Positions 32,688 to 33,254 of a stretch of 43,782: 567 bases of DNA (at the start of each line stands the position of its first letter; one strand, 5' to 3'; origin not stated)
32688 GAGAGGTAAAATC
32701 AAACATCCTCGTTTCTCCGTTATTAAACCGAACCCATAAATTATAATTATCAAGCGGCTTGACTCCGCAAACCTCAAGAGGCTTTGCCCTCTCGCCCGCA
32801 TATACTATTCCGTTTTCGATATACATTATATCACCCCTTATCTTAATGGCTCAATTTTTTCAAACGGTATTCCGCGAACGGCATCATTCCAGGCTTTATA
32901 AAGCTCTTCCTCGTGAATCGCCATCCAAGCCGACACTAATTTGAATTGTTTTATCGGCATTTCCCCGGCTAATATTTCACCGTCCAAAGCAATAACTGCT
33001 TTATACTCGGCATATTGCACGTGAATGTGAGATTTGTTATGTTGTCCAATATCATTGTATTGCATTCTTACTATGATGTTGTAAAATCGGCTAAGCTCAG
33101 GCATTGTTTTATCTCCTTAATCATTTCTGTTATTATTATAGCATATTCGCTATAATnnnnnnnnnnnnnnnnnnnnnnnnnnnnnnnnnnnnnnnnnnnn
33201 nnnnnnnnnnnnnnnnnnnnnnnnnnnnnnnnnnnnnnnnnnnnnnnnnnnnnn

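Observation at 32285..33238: DUF4160-DUF2442-XRE three-gene cassette bounded by ~53-bp direct repeats between cI and int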

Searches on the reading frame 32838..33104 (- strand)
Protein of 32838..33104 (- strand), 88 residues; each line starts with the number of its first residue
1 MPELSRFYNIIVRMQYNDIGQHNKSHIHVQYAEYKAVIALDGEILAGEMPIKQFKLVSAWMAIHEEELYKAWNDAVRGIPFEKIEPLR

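Call 5: search_protein_families(library=pfam, proteins=[window:32838-33104:-], max_evalue=0.01)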
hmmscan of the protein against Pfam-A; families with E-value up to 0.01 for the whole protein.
window:32838-33104:- (88 aa): 1 family
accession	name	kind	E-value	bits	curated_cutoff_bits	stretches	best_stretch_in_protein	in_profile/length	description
PF13711.11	DUF4160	-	3.9e-19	69.1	23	1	10-73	2-65/65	Domain of unknown function (DUF4160)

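Call 9: search_protein_families(library=padloc, proteins=[window:32838-33104:-], max_evalue=0.1)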
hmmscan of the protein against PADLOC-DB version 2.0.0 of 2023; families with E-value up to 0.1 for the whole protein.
window:32838-33104:- (88 aa): 0 families

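Call 10: search_protein_families(library=phrogs, proteins=[window:32838-33104:-], max_evalue=0.01)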
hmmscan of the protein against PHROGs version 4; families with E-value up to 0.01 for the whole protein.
window:32838-33104:- (88 aa): 1 family
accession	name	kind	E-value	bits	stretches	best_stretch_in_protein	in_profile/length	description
phrog_14333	-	unknown function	1.4e-30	106.8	1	1-88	1-86/86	-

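Call 11: search_protein_families(library=ncbifam, proteins=[window:32838-33104:-], max_evalue=0.01)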
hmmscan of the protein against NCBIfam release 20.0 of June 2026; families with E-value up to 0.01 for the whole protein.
window:32838-33104:- (88 aa): 1 family
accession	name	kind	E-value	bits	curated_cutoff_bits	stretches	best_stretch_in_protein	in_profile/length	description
NF048015.1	toxin_DhiT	equivalog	2.8e-20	72.7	100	1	1-79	1-80/84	type II toxin-antitoxin system toxin DhiT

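Call 17: find_encoding_contigs(protein=window:32838-33104:-, flank=6000, max_places=10)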
Protein window:32838-33104:- (88 aa): 6 contigs read that carry it; 4 places shown.
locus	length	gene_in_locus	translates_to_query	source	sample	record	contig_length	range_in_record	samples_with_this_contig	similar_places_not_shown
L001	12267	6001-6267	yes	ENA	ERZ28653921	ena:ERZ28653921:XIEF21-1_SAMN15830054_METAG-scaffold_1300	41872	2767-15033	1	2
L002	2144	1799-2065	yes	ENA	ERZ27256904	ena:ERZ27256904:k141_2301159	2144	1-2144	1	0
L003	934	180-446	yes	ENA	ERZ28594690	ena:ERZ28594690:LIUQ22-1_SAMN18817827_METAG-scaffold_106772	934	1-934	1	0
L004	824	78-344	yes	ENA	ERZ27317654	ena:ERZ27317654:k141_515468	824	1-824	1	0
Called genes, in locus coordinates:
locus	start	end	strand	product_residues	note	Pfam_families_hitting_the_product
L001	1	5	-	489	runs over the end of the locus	PF22848:ASD1_dom, PF06964:Alpha-L-AF_C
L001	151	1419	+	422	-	PF01553:Acyltransferase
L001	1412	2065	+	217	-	PF08713:DNA_alkylation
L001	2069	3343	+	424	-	PF01946:Thi4 (faint), PF12831:FAD_oxidored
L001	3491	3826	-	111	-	PF13744:HTH_37 (weak), PF12844:HTH_19, PF13560:HTH_31, PF01381:HTH_3, PF13443:HTH_26 (weak)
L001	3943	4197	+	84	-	-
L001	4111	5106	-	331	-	PF14659:Phage_int_SAM_3, PF22022:Phage_int_M, PF00589:Phage_integrase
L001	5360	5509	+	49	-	-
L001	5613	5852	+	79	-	PF10387:DUF2442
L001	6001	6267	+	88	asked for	PF13711:DUF4160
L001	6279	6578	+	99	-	PF10387:DUF2442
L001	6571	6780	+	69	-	PF21716:dnstrm_HI1420 (weak), PF12844:HTH_19 (weak), PF13443:HTH_26, PF13560:HTH_31 (weak), PF01381:HTH_3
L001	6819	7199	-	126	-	PF12844:HTH_19, PF13560:HTH_31, PF01381:HTH_3, PF13443:HTH_26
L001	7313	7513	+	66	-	-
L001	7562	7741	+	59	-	-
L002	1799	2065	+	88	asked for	PF13711:DUF4160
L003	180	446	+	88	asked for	PF13711:DUF4160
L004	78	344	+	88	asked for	PF13711:DUF4160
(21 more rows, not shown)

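Call 18: find_related_loci(query=window:32838-33104:-, collection=viral_contigs, flank=5000)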
Query window:32838-33104:- (88 aa) in viral_contigs; peptide patterns used: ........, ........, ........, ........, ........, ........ (x = any residue, [..] = any of these).
1 stretches matched a pattern, but none encodes a relative of the query by tblastn (E <= 1e-3).

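Call 21: search_solved_structures(query=window:32838-33104:-, max_evalue=10, show_alignments=2)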
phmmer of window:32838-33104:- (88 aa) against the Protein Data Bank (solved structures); distinct sequences matched with E-value up to 10: 1.
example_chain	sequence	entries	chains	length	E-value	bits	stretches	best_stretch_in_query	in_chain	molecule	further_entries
3syx_A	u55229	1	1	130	1.1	12.9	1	20-67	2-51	Sprouty-related, EVH1 domain-containing protein 1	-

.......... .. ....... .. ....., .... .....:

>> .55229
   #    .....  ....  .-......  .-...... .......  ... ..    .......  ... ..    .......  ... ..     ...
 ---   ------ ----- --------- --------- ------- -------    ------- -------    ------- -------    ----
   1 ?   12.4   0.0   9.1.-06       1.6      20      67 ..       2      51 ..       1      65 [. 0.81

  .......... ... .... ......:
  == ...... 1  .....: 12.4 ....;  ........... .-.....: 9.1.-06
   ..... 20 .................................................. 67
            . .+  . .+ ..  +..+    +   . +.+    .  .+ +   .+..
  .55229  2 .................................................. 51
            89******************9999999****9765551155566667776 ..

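Call 24: find_homologous_proteins(query=window:32838-33104:-, max_evalue=0.00001)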
Query window:32838-33104:- (88 aa): 121 proteins with E <= 0.00001 among 121 candidates; the best 120 are listed.
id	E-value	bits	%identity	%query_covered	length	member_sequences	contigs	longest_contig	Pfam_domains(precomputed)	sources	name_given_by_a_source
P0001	1.6e-44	167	82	100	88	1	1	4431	PF13711.12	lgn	-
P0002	1.1e-43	165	82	100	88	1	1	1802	PF13711.12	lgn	-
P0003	2.2e-43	164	100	85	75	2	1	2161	PF13711.12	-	-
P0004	2.2e-43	164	81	100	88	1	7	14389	PF13711.12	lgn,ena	-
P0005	4.0e-43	163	80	100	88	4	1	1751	PF13711.12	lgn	-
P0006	5.5e-43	162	77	100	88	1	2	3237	PF13711.12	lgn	-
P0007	7.7e-42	159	78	100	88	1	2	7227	PF13711.12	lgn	-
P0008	2.2e-41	157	77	100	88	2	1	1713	PF13711.12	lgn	-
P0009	2.9e-41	157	76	100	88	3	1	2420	PF13711.12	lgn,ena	-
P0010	5.4e-41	156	75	100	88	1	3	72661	PF13711.12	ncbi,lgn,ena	-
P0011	8.2e-41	155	75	100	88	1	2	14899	PF13711.12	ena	-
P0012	1.5e-40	155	76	100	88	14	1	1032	PF13711.12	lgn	-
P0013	1.6e-40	155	73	100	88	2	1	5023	PF13711.12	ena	-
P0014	1.6e-40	155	73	100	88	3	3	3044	PF13711.12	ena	-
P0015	2.9e-40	154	73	100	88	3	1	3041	PF13711.12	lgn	-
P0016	1.3e-39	152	75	100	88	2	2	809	PF13711.12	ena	-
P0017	7.4e-39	149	75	100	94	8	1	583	PF13711.12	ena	-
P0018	7.9e-38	146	73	100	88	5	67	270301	PF13711.12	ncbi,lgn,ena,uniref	ncbi:DUF4160 domain-containing protein [Phascolarctobacterium faecium]|uniref:DUF4160 domain-contain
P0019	2.0e-36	141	68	100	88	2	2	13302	PF13711.12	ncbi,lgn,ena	-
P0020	5.4e-36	140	70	100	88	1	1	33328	PF13711.12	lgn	-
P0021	5.8e-36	140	68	100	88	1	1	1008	PF13711.12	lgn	-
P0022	7.6e-36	140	70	99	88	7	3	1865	PF13711.12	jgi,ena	-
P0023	8.4e-36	139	74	100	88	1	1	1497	PF13711.12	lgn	-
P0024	1.3e-35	139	69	99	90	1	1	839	PF13711.12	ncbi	-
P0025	1.4e-35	139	69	100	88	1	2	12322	PF13711.12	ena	-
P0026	1.4e-35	139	69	100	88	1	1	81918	PF13711.12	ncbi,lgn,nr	ncbi:MAG: DUF4160 domain-containing protein [Ruminococcus sp.]|nr:DUF4160 domain-containing protein 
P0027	2.1e-35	138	67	100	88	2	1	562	PF13711.12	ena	-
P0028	3.0e-35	138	70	100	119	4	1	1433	PF13711.12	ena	-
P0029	4.3e-35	137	66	100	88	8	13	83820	PF13711.12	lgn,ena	-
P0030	4.8e-35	137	68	100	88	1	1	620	PF13711.12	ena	-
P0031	8.9e-35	136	68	100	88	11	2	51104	PF13711.12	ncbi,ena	-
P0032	1.3e-34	136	65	100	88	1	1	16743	PF13711.12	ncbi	-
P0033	1.4e-34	136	68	100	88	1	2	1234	PF13711.12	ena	-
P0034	1.4e-34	136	69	99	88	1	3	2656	PF13711.12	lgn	-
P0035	1.5e-34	136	68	100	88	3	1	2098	PF13711.12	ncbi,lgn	-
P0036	2.2e-34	135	67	100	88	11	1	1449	PF13711.12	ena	-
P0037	3.4e-34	134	70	100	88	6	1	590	PF13711.12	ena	-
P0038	3.5e-34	134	69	100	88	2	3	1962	PF13711.12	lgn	-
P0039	4.5e-34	134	68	100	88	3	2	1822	PF13711.12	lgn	-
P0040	5.0e-34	134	66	100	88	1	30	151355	PF13711.12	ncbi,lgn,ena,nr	ncbi:MAG: DUF4160 domain-containing protein [Alphaproteobacteria bacterium]|nr:DUF4160 domain-contai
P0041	5.5e-34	134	67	100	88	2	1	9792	PF13711.12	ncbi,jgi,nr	ncbi:MAG: DUF4160 domain-containing protein [Coriobacteriales bacterium]|jgi:hypothetical protein|nr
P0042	1.1e-33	133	66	100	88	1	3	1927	PF13711.12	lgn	-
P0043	1.2e-33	133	67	100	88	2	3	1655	PF13711.12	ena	-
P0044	1.3e-33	133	66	100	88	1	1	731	PF13711.12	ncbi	-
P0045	1.3e-33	133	69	100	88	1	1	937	PF13711.12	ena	-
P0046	2.1e-33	132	65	100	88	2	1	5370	PF13711.12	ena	-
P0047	3.5e-33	131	65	100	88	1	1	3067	PF13711.12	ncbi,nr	ncbi:MAG: DUF4160 domain-containing protein [Clostridia bacterium]|nr:DUF4160 domain-containing prot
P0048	3.7e-33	131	75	85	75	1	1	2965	PF13711.12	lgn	-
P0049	6.8e-33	130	61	100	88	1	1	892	PF13711.12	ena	-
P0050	1.4e-32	129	61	100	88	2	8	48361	PF13711.12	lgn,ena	-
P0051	2.5e-32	128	65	100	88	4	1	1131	PF13711.12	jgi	jgi:hypothetical protein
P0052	3.0e-32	128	61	100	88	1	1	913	PF13711.12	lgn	-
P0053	6.7e-32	127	68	100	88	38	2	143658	PF13711.12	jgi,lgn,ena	-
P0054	8.2e-32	127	61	100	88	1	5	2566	PF13711.12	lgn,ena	-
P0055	1.2e-31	126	61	100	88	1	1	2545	PF13711.12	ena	-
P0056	1.2e-31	126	66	100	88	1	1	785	PF13711.12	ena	-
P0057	1.4e-31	126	61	100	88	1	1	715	PF13711.12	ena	-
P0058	1.6e-31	126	67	100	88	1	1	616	PF13711.12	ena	-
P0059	3.3e-31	125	64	99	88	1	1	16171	PF13711.12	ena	-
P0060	3.7e-31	125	64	99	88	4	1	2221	PF13711.12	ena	-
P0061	9.5e-31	123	60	100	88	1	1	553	PF13711.12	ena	-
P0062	1.1e-30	123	60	100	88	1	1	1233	PF13711.12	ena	-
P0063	2.3e-30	122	61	100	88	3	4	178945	PF13711.12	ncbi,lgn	-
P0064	8.4e-30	120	59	100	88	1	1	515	PF13711.12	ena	-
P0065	2.8e-29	119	60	99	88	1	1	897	PF13711.12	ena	-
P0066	3.8e-29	118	56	99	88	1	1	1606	PF13711.12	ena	-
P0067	4.2e-29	118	61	99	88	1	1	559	PF13711.12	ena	-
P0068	5.1e-29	118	60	100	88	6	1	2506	PF13711.12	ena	-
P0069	1.1e-28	117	63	100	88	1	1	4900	PF13711.12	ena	-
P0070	3.2e-28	115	61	100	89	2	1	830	PF13711.12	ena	-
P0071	2.6e-26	109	57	100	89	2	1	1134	PF13711.12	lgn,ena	-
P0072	7.1e-24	101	56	100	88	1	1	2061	PF13711.12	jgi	jgi:hypothetical protein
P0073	9.5e-24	101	57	100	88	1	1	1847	PF13711.12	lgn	-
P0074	3.4e-23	99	58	100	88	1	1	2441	PF13711.12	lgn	-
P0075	6.9e-23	98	58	100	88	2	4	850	PF13711.12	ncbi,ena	-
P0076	9.1e-23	98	59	100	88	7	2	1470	PF13711.12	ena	-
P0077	1.2e-22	97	58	100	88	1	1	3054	PF13711.12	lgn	-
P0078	1.4e-22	97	57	100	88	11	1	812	PF13711.12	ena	-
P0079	2.4e-22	97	55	100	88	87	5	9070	PF13711.12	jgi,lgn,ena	-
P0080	2.5e-22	96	58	100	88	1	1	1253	PF13711.12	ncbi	-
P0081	3.3e-22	96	56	100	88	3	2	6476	PF13711.12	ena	-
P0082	3.6e-22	96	58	100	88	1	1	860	PF13711.12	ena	-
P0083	4.7e-22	96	57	100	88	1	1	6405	PF13711.12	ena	-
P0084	4.8e-22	96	58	100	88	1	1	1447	PF13711.12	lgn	-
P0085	6.7e-22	95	58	100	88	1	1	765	PF13711.12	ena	-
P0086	1.3e-21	94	57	100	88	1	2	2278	PF13711.12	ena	-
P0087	1.7e-21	94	56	100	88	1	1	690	PF13711.12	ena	-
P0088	1.8e-21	94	57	100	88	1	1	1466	PF13711.12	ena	-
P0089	2.0e-21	94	55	100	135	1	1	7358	PF13711.12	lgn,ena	-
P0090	2.0e-21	94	55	100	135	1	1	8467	PF13711.12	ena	-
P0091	2.3e-21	93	53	100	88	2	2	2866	PF13711.12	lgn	-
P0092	2.4e-21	93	57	100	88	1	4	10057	PF13711.12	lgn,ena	-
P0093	3.4e-21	93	56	100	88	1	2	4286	PF13711.12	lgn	-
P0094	4.7e-21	92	56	100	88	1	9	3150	PF13711.12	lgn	-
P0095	4.8e-21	92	56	100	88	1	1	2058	PF13711.12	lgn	-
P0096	4.8e-21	92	56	100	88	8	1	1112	PF13711.12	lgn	-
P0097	1.2e-20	91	55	100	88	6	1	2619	PF13711.12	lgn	-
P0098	1.2e-20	91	56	100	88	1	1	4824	PF13711.12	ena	-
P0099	1.8e-20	91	54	99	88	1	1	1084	PF13711.12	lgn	-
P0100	3.2e-20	90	52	100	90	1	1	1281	PF13711.12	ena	-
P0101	3.4e-20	90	52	100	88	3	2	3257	PF13711.12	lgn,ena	-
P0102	3.5e-20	90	55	100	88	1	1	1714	PF13711.12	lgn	-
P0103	4.5e-20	89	53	100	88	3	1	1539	PF13711.12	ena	-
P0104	4.6e-20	89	53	100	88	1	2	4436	PF13711.12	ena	-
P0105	4.6e-20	89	55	100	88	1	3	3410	PF13711.12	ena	-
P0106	4.7e-20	89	55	100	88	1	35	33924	PF13711.12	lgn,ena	-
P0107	4.7e-20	89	53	100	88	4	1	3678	PF13711.12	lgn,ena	-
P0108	5.5e-20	89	53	100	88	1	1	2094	PF13711.12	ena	-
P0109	7.7e-20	89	53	100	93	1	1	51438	PF13711.12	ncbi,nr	ncbi:MAG: DUF4160 domain-containing protein [Lachnospiraceae bacterium]|nr:DUF4160 domain-containing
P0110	1.5e-19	88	69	67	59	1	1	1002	PF13711.12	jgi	jgi:hypothetical protein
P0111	1.6e-19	87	66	66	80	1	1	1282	PF13711.12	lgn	-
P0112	2.2e-19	87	55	100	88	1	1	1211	PF13711.12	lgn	-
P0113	2.4e-19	87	51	100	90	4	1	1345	PF13711.12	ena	-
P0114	1.9e-18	84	53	97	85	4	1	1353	PF13711.12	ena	-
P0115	2.2e-18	84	75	60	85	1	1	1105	PF13711.12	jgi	-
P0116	3.2e-18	83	52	92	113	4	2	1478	PF13711.12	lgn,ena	-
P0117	3.2e-18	83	51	100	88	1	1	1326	PF13711.12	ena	-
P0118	4.0e-18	83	81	53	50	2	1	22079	PF13711.12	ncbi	-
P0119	4.9e-18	83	53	97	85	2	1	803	PF13711.12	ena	-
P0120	6.1e-18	82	52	100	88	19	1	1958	PF13711.12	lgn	-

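Call 25: find_encoding_contigs(protein=P0010, flank=4000, max_places=3)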
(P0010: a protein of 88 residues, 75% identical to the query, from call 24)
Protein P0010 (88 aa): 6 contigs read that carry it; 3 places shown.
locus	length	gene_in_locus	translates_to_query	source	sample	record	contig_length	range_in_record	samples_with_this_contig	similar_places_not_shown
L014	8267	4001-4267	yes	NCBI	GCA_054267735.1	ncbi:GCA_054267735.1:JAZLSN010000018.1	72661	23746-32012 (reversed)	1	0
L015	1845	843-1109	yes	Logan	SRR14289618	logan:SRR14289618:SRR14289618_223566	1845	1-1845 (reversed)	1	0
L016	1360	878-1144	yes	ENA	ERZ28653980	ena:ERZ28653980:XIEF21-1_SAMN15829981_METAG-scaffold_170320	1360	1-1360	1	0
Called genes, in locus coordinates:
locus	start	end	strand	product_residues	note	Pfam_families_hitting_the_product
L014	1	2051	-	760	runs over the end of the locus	PF02901:PFL-like, PF01228:Gly_radical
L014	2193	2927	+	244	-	PF00165:HTH_AraC, PF12833:HTH_18, PF00165:HTH_AraC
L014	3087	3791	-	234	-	PF22022:Phage_int_M (faint), PF14659:Phage_int_SAM_3 (weak)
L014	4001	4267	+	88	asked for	PF13711:DUF4160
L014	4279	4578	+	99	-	PF10387:DUF2442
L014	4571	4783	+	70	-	PF13443:HTH_26, PF13560:HTH_31 (weak), PF01381:HTH_3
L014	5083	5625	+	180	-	-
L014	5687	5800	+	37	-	-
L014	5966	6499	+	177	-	PF00719:Pyrophosphatase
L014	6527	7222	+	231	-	-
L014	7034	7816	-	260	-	-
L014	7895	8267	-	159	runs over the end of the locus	PF13302:Acetyltransf_3 (weak), PF13673:Acetyltransf_10, PF00583:Acetyltransf_1, PF13508:Acetyltransf_7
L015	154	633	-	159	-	PF14659:Phage_int_SAM_3 (faint)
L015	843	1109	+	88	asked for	PF13711:DUF4160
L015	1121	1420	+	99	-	PF10387:DUF2442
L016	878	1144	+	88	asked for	PF13711:DUF4160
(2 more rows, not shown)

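Call 26: find_encoding_contigs(protein=P0018, flank=4000, max_places=4)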
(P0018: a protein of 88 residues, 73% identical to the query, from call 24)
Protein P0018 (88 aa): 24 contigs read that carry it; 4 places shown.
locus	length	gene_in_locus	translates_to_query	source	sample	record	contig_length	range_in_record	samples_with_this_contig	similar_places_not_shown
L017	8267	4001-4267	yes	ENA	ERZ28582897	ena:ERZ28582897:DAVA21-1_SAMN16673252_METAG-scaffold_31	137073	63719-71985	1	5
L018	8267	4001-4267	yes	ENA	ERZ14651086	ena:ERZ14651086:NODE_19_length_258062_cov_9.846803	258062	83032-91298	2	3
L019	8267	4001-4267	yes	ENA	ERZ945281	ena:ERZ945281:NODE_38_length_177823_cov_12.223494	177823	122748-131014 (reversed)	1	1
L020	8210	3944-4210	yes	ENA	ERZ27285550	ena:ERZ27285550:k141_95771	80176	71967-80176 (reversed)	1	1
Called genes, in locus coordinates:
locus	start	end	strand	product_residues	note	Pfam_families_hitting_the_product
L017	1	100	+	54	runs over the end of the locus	-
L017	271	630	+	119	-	-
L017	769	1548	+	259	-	PF23343:REP_ORF2-G2P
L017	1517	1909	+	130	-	PF05866:RusA (weak)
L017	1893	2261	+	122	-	-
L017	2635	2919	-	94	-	-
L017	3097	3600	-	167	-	PF07275:ArdA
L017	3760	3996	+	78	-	PF07022:Phage_CI_repr (weak)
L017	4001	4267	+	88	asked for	PF13711:DUF4160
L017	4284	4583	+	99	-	PF10387:DUF2442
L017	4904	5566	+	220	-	-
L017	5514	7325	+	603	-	PF05876:GpA_ATPase, PF20454:GpA_nuclease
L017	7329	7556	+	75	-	-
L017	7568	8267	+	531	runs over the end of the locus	PF05136:Phage_portal_2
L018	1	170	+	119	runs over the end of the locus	-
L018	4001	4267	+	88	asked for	PF13711:DUF4160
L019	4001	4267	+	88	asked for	PF13711:DUF4160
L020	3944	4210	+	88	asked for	PF13711:DUF4160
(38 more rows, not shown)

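Call 27: find_encoding_contigs(protein=P0004, flank=4000, max_places=3)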
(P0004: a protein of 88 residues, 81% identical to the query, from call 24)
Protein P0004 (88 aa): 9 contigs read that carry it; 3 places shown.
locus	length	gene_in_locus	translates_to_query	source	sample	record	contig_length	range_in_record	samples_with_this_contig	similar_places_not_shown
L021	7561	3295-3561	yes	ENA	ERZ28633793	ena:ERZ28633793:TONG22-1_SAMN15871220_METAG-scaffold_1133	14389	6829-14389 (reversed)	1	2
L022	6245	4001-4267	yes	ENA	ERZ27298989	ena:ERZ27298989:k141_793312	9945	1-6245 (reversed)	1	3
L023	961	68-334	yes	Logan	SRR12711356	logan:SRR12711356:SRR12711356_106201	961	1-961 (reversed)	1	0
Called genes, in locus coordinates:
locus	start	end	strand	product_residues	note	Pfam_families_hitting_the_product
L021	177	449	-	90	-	-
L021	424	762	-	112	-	PF00717:Peptidase_S24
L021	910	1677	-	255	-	PF09669:Phage_pRha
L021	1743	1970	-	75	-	-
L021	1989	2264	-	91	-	-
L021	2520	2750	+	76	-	-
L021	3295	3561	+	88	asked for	PF13711:DUF4160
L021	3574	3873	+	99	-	PF10387:DUF2442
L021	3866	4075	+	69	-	PF13744:HTH_37 (weak), PF12844:HTH_19 (weak), PF13413:HTH_25 (weak), PF13443:HTH_26, PF13560:HTH_31, PF01381:HTH_3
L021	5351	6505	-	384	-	-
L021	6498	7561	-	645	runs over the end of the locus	-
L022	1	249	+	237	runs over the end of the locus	-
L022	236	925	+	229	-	PF00308:Bac_DnaA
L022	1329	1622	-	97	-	-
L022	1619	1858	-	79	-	PF14090:HTH_39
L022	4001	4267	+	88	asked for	PF13711:DUF4160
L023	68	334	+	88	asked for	PF13711:DUF4160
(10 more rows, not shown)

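Call 43: search_protein_families(library=pfam, proteins=[L017:3760-3996:+], max_evalue=0.01)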
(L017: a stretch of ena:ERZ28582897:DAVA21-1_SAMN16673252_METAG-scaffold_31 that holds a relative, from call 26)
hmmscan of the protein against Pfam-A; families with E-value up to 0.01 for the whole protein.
L017:3760-3996:+ (78 aa): 1 family
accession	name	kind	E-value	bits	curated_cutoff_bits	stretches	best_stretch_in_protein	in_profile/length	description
PF07022.19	Phage_CI_repr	-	3.9e-06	27.5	22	1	11-57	9-55/65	Bacteriophage CI repressor helix-turn-helix domain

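Call 49: predict_structure(alignment_id=A1)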
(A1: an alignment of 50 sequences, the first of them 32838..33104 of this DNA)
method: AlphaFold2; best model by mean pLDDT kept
length: 88 residues; sequences in the alignment: 50
mean_pLDDT: 91.7   pTM: 0.83
mean pLDDT of the five models: 91.7, 91.5, 91.2, 90.4, 90.2
residues with pLDDT >= 90: 68; 70-90: 14; 50-70: 6; < 50: 0
segments of 3 or more residues with pLDDT < 50: none
pLDDT, mean of each block of 10 residues (from residue 1): 93 78 86 96 95 98 96 90 93
secondary structure, 60 per line:
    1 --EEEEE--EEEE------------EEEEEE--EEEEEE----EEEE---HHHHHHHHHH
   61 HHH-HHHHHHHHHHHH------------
elements in order: E3-7 E10-13 E26-31 E34-39 E44-47 H51-63 H65-76

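Call 53: fold_search(model_id=the predicted structure, library=pdb)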
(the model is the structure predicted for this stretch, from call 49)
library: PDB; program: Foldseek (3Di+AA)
matches with E <= 10: 182; with E <= 0.001: 0
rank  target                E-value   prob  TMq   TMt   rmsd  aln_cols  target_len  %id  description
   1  7p24                  5.4e-01  0.13  0.28  0.09   8.1        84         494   17  Sulfated host glycan recognition by carbohydrate sulfatases of the human gut microbiota (BT3177_S1_11) (released 2022-06-29)
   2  6ake_C                6.1e-01  0.12  0.26  0.16  14.9        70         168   11  Crystal structure of mouse claudin-3 in complex with C-terminal fragment of Clostridium perfringens enterotoxin (released 2019-02-27)
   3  6ust_C                7.4e-01  0.10  0.29  0.09   9.3        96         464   14  Gut microbial sulfatase from Hungatella hathewayi (released 2020-11-11)
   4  6ust_D                9.6e-01  0.08  0.30  0.10  10.5       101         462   14  Gut microbial sulfatase from Hungatella hathewayi (released 2020-11-11)
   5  6ust_A                1.0e+00  0.09  0.29  0.09   9.2        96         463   14  Gut microbial sulfatase from Hungatella hathewayi (released 2020-11-11)
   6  7ebq                  1.0e+00  0.09  0.28  0.09   8.9        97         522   15  The structural analysis of A.Muciniphila sulfatase (released 2022-03-16)
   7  3ed4_C                1.2e+00  0.15  0.37  0.11   7.9        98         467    8  Crystal structure of putative arylsulfatase from escherichia coli (released 2008-09-16)
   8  6akf_A                1.2e+00  0.08  0.25  0.14  15.2        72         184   10  Crystal structure of mouse claudin-3 P134A mutant in complex with C-terminal fragment of Clostridium perfringens enter (released 2019-02-20)
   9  8oyv_A                1.3e+00  0.09  0.28  0.15  13.7        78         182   13  De novo designed Claudin fold CLF_4 (released 2023-10-18)
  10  7stv                  1.5e+00  0.07  0.26  0.10   9.3        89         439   12  Crystal structure of sulfatase from Pedobacter yulinensis (released 2022-01-26)
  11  9ihk_C                1.5e+00  0.07  0.27  0.09  10.3        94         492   12  Crystal structure of carrageenan sulfatase Bt3731_S1_30A from human gut bacterium Bacteroides thetaiotaomicron VPI-373 (released 2025-11-05)
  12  5g2t_C                1.7e+00  0.05  0.25  0.08  11.6        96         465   12  BT1596 in complex with its substrate 4,5 unsaturated uronic acid alpha 1,4 D-Glucosamine-2-N, 6-O-disulfate (released 2017-05-24)
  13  8ovj_Sg               1.9e+00  0.21  0.28  0.09   4.2        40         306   15  CRYO-EM STRUCTURE OF LEISHMANIA MAJOR 80S RIBOSOME : PARENTAL STRAIN (released 2024-05-08)
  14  3b5q_A                1.9e+00  0.10  0.34  0.11   8.8        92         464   12  Crystal structure of a putative sulfatase (NP_810509.1) from Bacteroides thetaiotaomicron VPI-5482 at 2.40 A resolutio (released 2007-11-13)
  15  6h25_A                1.9e+00  0.05  0.29  0.11  12.4       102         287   14  Human nuclear RNA exosome EXO-10-MPP6 complex (released 2018-08-15)
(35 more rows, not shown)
